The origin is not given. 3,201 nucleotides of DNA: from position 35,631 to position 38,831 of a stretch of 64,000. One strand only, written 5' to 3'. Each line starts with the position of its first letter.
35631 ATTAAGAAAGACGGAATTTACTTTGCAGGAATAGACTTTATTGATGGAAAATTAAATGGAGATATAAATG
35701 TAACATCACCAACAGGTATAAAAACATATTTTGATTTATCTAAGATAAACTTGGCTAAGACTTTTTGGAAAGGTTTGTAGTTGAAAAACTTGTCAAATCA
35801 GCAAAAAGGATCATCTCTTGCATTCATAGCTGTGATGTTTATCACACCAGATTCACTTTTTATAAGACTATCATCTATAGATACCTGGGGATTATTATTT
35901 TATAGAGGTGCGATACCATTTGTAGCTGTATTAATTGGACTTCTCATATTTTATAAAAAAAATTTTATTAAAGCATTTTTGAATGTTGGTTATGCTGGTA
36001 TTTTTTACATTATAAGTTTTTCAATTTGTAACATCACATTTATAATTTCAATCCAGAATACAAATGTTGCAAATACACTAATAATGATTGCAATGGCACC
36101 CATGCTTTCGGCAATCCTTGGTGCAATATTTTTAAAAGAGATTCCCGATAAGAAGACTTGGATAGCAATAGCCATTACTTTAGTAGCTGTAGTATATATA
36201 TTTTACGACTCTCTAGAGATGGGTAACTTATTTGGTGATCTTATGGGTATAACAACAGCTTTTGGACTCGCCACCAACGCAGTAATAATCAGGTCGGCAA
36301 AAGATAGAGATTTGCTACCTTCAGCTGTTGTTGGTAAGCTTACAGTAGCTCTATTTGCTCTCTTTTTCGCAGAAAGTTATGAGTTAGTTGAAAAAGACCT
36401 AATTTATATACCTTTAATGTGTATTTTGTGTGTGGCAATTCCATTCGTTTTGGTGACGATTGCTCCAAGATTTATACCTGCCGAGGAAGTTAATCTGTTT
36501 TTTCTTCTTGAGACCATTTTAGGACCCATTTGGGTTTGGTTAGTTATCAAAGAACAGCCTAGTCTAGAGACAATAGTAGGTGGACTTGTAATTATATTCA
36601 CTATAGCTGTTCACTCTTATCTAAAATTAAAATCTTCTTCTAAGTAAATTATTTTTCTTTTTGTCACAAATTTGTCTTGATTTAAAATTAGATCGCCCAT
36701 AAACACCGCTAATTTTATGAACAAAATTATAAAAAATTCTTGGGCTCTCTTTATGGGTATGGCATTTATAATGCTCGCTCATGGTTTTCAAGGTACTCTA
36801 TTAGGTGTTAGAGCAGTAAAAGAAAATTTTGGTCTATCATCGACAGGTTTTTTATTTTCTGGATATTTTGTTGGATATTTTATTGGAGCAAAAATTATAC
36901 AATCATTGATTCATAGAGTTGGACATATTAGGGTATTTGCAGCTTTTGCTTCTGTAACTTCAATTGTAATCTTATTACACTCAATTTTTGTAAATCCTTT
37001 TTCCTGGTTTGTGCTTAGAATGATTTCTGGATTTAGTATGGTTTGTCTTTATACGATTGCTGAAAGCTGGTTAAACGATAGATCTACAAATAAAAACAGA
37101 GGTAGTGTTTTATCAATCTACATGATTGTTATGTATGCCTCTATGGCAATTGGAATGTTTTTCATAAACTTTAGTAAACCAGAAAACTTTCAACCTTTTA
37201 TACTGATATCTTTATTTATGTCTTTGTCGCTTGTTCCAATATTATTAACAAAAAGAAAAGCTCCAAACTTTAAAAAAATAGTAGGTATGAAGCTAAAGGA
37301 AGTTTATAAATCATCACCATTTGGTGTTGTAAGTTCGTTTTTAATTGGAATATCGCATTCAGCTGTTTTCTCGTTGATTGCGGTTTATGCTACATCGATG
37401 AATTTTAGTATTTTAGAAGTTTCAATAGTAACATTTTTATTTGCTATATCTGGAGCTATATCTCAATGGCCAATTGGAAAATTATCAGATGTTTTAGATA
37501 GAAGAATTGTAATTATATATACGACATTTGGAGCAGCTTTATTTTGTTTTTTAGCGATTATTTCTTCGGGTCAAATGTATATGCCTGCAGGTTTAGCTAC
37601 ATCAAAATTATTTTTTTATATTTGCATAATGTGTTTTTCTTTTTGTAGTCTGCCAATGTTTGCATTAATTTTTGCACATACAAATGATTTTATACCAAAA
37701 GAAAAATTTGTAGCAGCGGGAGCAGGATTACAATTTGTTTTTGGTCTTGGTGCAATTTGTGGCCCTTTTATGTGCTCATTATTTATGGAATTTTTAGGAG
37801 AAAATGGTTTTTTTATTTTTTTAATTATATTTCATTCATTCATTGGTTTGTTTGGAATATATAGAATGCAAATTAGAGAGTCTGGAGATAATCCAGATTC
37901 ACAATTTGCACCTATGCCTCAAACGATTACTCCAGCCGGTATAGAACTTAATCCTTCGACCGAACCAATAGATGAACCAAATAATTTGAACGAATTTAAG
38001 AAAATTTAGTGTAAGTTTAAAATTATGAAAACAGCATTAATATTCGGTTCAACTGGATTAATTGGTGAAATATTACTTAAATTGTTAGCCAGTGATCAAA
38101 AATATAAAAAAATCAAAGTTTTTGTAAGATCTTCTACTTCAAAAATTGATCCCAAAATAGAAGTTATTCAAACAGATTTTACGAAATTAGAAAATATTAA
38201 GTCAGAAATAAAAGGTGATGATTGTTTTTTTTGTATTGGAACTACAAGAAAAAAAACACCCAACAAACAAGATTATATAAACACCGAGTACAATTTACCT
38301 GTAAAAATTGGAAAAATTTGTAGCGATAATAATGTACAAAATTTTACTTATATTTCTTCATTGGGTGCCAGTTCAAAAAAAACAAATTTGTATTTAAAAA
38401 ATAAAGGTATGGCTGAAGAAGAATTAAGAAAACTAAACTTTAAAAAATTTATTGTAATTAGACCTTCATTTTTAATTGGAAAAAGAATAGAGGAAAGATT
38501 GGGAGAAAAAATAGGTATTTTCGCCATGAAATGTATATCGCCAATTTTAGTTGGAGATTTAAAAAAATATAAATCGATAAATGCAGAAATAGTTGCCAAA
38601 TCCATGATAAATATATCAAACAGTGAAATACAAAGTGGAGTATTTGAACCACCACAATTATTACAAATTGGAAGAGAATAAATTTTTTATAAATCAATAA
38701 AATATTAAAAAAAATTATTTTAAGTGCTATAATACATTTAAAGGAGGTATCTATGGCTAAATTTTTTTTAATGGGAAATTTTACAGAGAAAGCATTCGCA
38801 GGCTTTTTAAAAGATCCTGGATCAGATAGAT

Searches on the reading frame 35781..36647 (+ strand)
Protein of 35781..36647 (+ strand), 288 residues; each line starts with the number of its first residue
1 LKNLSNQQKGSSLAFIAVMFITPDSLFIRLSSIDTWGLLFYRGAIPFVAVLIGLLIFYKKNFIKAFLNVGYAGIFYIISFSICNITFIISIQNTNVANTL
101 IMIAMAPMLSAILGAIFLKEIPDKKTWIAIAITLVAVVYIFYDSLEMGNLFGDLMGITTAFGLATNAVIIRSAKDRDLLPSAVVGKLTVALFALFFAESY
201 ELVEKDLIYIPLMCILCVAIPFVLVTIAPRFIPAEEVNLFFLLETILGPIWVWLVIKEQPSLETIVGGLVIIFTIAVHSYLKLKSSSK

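Call 83: search_protein_families(library=pfam, proteins=[window:35781-36647:+], max_evalue=0.0001)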
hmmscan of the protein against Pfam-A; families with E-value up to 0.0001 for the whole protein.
window:35781-36647:+ (288 aa): 1 family
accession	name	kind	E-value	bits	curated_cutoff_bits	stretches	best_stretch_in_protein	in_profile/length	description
PF00892.27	EamA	-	3.3e-22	79.6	28.2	2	10-141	3-134/135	EamA-like transporter family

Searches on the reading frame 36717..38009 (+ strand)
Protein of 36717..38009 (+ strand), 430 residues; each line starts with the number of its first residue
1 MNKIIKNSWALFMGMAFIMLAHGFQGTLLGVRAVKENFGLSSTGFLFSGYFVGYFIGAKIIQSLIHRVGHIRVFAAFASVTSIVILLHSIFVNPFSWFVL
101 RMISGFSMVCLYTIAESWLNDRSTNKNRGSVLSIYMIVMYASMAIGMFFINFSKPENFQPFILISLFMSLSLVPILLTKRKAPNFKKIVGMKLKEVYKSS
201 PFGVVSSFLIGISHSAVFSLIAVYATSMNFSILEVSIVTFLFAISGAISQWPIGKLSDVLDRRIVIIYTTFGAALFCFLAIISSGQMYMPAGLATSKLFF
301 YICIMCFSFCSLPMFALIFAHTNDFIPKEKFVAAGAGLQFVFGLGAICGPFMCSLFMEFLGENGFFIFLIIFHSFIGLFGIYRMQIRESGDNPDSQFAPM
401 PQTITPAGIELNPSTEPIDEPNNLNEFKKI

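Call 83: search_protein_families(library=pfam, proteins=[window:36717-38009:+], max_evalue=0.0001)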
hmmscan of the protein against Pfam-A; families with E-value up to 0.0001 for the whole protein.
window:36717-38009:+ (430 aa): 1 family
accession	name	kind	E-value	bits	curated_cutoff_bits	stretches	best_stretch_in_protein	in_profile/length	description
PF07690.21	MFS_1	-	6e-36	124.5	33.4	2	11-285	1-290/347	Major Facilitator Superfamily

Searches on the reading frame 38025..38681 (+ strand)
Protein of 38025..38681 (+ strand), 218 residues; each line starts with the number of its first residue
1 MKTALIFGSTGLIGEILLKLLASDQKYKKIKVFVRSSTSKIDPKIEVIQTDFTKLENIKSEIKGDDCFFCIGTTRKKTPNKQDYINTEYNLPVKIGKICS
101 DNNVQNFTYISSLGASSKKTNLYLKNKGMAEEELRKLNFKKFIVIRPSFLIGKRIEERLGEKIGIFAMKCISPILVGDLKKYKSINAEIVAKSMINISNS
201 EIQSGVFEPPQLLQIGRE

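Call 83: search_protein_families(library=pfam, proteins=[window:38025-38681:+], max_evalue=0.0001)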
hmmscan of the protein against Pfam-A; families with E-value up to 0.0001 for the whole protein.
window:38025-38681:+ (218 aa): 5 families
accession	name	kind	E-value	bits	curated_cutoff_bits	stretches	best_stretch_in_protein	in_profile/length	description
PF13460.12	NAD_binding_10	-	3.1e-11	43.9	27.2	1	8-153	1-149/184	NAD(P)H-binding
PF01370.27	Epimerase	-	1.1e-06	28.7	20.9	1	4-154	1-176/240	NAD dependent epimerase/dehydratase family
PF07993.18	NAD_binding_4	-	3.2e-05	23.6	20.1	0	8-41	3-38/258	Male sterility protein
PF01073.25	3Beta_HSD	-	8.1e-05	22.2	22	0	5-117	1-121/280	3-beta hydroxysteroid dehydrogenase/isomerase family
PF05368.20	NmrA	-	8.9e-05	22.7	27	0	2-122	3-116/298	NmrA-like family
